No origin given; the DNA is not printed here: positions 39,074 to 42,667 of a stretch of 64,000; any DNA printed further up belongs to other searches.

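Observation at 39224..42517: Fibre gene whose C-terminal third is about 25 tandem 14-residue repeats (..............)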

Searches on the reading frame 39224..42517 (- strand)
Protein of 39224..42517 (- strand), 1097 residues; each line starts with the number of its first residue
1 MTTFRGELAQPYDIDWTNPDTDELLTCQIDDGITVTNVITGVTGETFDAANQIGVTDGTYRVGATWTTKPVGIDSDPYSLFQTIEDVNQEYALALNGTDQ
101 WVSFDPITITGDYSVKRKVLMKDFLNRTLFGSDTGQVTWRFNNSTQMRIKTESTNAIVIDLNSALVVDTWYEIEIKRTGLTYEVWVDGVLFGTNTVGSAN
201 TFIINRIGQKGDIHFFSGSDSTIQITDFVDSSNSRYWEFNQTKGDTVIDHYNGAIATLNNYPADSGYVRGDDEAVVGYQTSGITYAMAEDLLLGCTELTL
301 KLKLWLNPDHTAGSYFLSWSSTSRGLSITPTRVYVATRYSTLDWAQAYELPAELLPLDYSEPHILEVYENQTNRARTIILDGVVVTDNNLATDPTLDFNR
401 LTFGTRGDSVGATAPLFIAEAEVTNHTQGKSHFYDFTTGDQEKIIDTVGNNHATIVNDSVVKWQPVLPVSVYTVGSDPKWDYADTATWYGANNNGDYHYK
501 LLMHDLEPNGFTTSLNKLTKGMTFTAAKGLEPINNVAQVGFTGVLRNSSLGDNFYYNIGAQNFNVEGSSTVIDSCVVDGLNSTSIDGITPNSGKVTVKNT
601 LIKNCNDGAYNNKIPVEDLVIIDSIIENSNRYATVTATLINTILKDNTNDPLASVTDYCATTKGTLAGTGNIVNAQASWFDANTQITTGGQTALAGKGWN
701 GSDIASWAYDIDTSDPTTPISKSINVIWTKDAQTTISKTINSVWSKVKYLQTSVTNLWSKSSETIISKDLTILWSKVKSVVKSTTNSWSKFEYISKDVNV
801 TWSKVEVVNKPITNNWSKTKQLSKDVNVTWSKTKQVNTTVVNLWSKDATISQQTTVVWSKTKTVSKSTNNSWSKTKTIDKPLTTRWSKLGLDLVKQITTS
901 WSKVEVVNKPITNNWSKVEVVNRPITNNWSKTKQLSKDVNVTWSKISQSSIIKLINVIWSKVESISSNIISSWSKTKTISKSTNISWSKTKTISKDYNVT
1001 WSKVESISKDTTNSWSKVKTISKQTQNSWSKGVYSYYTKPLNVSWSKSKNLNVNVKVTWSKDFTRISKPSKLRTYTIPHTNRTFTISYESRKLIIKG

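Call 6: search_protein_families(library=pfam, proteins=[window:39224-42517:-], max_evalue=1)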
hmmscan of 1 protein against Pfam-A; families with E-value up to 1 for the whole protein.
window:39224-42517:- (1097 aa): 1 family
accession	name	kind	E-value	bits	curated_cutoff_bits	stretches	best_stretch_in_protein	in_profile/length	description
PF24655.1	DUF7645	-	0.054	13.9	27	0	981-1012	22-53/62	Domain of unknown function (DUF7645)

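Call 7: search_protein_families(library=phrogs, proteins=[window:39224-42517:-], max_evalue=0.01)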
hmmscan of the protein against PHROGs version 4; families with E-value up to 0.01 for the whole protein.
window:39224-42517:- (1097 aa): 1 family
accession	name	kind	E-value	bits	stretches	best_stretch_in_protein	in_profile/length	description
phrog_6079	-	tail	2.5e-14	53.8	4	718-862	41-172/605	tail protein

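Call 8: search_dna_similar(query=window:39224-42517:-, collection=phages, mode=protein, max_rows=40)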
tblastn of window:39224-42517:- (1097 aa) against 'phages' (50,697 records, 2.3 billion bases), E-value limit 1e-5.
No match.

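Call 10: find_homologous_proteins(query=window:39224-42517:-, max_evalue=0.001)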
Query window:39224-42517:- (1097 aa): 18 proteins with E <= 0.001 among 8000 candidates.
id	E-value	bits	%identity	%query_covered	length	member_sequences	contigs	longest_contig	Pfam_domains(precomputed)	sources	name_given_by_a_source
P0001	0.0e+0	2440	100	100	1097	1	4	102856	-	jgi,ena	-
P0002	2.4e-252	859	67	61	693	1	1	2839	-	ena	-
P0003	1.7e-192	660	96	25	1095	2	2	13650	-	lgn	-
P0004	4.9e-139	483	68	26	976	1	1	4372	-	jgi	jgi:hypothetical protein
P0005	9.0e-68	247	32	65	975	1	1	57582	-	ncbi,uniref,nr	ncbi:hypothetical protein J7384_17795 [Endozoicomonas sp. G2_1]|uniref:hypothetical protein n=1 Tax=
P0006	7.7e-64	234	38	28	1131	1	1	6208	-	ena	-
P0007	5.5e-46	175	30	63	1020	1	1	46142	-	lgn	-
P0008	9.8e-46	174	30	65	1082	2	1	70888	-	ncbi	-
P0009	1.7e-44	170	37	19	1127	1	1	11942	-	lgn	-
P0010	3.5e-41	159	28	64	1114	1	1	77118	-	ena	-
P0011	1.6e-33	134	43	10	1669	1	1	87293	-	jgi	jgi:hypothetical protein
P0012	1.3e-28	118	51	7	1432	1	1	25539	-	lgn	-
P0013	2.6e-28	117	31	18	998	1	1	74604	-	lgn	-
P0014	2.3e-27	114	32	37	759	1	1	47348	PF13385.14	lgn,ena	-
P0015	1.2e-24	105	33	18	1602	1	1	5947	-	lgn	-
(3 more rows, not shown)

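Call 21: find_encoding_contigs(protein=P0002, flank=5000, max_places=4)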
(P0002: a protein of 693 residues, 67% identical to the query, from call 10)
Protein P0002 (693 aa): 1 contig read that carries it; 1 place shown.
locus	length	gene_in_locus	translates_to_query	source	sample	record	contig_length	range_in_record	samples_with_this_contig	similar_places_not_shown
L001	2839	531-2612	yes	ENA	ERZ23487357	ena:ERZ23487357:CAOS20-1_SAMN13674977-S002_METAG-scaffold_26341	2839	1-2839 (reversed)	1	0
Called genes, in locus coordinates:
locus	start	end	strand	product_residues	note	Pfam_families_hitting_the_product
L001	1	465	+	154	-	?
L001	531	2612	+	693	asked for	-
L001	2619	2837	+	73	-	?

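Call 22: find_encoding_contigs(protein=P0001, flank=3000, max_places=6)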
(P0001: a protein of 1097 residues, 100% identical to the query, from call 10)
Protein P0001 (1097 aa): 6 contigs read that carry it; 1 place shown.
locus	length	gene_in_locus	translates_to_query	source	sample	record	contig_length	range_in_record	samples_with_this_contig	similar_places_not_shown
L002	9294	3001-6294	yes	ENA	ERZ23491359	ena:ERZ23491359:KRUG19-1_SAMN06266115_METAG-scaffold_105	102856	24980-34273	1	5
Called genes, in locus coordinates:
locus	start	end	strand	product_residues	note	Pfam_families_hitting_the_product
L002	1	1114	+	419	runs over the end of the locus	-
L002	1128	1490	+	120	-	-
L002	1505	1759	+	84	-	-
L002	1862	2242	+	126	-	-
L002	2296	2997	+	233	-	-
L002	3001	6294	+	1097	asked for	-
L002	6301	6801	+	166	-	-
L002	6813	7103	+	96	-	PF23148:Gp77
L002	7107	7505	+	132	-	-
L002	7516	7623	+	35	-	-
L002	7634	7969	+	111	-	-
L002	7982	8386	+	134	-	-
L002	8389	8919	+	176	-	PF00959:Phage_lysozyme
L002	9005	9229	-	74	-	-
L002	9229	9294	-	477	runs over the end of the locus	PF01068:DNA_ligase_A_M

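Call 40: predict_structure(alignment_id=A1)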
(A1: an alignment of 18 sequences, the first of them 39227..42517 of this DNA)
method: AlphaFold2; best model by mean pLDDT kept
length: 1097 residues; sequences in the alignment: 18
mean_pLDDT: 46.1   pTM: 0.34
mean pLDDT of the five models: 46.1, 45.1, 44.9, 44.2, 44.0
residues with pLDDT >= 90: 7; 70-90: 163; 50-70: 231; < 50: 696
segments of 3 or more residues with pLDDT < 50: 1-3, 85-91, 96-108, 122-160, 162-164, 198-217, 241-266, 268-276, 280-294, 308-356, 389-415, 437-468, 535-537, 544-567, 583-592, 612-614, 632-634, 649-665, 712-1097
pLDDT, mean of each block of 10 residues (from residue 1): 56 71 85 84 84 69 86 76 52 47 49 70 40 35 39 42 53 73 71 54 35 47 70 60 38 37 42 46 40 53 56 42 39 37 29 44 64 62 59 41 36 49 60 48 35 30 38 66 71 65 72 55 71 61 44 35 45 74 45 66 62 55 71 59 64 41 52 70 74 65 68 32 28 36 41 43 42 40 33 28 25 27 26 25 24 23 23 22 24 25 24 24 25 26 29 31 26 23 23 22 24 23 24 28 35 35 33 38 40 40
secondary structure, 60 per line:
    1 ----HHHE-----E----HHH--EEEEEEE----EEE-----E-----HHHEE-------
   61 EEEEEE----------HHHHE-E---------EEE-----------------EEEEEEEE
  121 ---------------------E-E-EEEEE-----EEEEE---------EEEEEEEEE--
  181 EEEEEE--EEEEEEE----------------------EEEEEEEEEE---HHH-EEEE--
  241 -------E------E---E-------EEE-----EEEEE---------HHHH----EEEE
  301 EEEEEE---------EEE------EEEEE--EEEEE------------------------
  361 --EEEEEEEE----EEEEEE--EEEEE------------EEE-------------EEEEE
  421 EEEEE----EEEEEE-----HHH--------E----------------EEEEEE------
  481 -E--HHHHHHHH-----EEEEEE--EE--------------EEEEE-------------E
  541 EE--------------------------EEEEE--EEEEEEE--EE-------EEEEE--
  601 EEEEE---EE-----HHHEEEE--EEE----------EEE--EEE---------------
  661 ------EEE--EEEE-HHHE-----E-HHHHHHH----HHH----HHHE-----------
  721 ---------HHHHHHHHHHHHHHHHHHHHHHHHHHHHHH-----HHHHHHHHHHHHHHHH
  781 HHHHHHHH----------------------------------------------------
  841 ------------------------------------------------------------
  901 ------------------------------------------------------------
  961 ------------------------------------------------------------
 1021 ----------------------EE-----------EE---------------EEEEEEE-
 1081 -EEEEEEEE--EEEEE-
elements in order (helices of 4 or more, strands of 3 or more residues): E24-30 E35-37 E61-66 H77-80 E93-95 E113-120 E146-150 E156-160 E170-178 E181-186 E189-195 E218-227 E235-238 E267-269 E275-279 H289-292 E297-306 E316-318 E325-329 E332-336 E363-370 E375-380 E383-387 E400-402 E416-425 E430-435 E469-474 H485-492 E498-503 E522-526 E540-542 E569-573 E576-582 E594-598 E601-605 E619-622 E625-627 E638-640 E643-645 E667-669 E672-675 H688-694 H730-759 H765-788 E1073-1079 E1082-1089 E1092-1096

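Call 49: find_encoding_contigs(protein=P0003, flank=6000, max_places=2)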
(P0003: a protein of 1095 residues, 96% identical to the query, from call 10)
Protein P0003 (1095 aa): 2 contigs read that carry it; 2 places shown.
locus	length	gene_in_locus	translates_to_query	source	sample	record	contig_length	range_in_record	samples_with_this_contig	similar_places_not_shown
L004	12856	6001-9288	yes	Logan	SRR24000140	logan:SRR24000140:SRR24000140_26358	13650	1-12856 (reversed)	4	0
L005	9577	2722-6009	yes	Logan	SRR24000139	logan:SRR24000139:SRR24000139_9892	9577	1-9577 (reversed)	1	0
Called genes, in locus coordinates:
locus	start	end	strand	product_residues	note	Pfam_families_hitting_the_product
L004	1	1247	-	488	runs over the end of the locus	-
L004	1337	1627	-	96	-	-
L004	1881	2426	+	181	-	-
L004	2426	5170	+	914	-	PF14528:LAGLIDADG_3 (weak), PF03237:Terminase_6N, PF17289:Terminase_6C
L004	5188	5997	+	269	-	-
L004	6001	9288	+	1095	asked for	-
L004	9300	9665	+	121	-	-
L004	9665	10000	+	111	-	-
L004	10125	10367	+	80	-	-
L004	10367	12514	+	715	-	PF16510:P22_portal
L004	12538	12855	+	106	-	?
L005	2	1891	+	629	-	?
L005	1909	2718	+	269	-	-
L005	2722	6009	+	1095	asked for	-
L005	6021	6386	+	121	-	-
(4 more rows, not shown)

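Call 59: fold_search(model_id=the predicted structure, library=pdb)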
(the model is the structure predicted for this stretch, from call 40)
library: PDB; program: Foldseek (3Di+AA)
matches with E <= 10: 1123; with E <= 0.001: 27
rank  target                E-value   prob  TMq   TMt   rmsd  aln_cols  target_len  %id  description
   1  5ik7_B                5.4e-07  1.00  0.09  0.21  16.4       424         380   11  Laminin A2LG45 I-form, Apo. (released 2016-08-10)
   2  2jd4_B                9.7e-07  1.00  0.10  0.24  15.0       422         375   11  Mouse laminin alpha1 chain, domains LG4-5 (released 2007-02-27)
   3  5ik8_B                1.5e-06  1.00  0.09  0.21  15.4       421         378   11  Laminin A2LG45 I-form, G6/7 bound. (released 2016-08-10)
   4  1dyk                  1.8e-06  1.00  0.09  0.21  15.8       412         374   11  Laminin alpha 2 chain LG4-5 domain pair (released 2001-02-04)
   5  2jd4_A                2.4e-06  1.00  0.08  0.19  16.2       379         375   12  Mouse laminin alpha1 chain, domains LG4-5 (released 2007-02-27)
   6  1okq                  2.6e-06  1.00  0.09  0.21  15.8       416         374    9  LAMININ ALPHA 2 CHAIN LG4-5 DOMAIN PAIR, CA1 SITE MUTANT (released 2003-09-11)
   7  5ik4                  3.8e-06  1.00  0.09  0.22  15.3       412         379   11  Laminin A2LG45 C-form, Apo. (released 2016-08-10)
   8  5ik7_A                5.6e-06  1.00  0.09  0.21  15.7       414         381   11  Laminin A2LG45 I-form, Apo. (released 2016-08-10)
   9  1w0o                  9.4e-06  0.98  0.08  0.11  26.7       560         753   10  Vibrio cholerae sialidase (released 2004-07-08)
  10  7cec_C                1.4e-05  0.99  0.08  0.14  17.1       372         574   12  Structure of alpha6beta1 integrin in complex with laminin-511 (released 2021-06-23)
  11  6cw1_A                2.4e-05  1.00  0.09  0.22  20.7       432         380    8  Crystal structure of Neurexin-1 alpha ectodomain fragment, L2-L3 (released 2018-09-19)
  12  3poy_A                5.1e-05  0.99  0.09  0.09  21.3       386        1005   11  Crystal Structure of the alpha-Neurexin-1 ectodomain, LNS 2-6 (released 2011-06-08)
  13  3r05_A                6.0e-05  1.00  0.09  0.10  21.6       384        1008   11  Structure of neurexin 1 alpha (domains LNS1-LNS6), with splice insert SS3 (released 2011-06-15)
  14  1kit                  7.0e-05  0.96  0.08  0.11  24.8       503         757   10  VIBRIO CHOLERAE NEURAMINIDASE (released 1997-06-05)
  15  3qcw_A                1.0e-04  0.99  0.10  0.10  23.7       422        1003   10  Structure of neurexin 1 alpha (domains LNS1-LNS6), no splice inserts (released 2011-06-15)
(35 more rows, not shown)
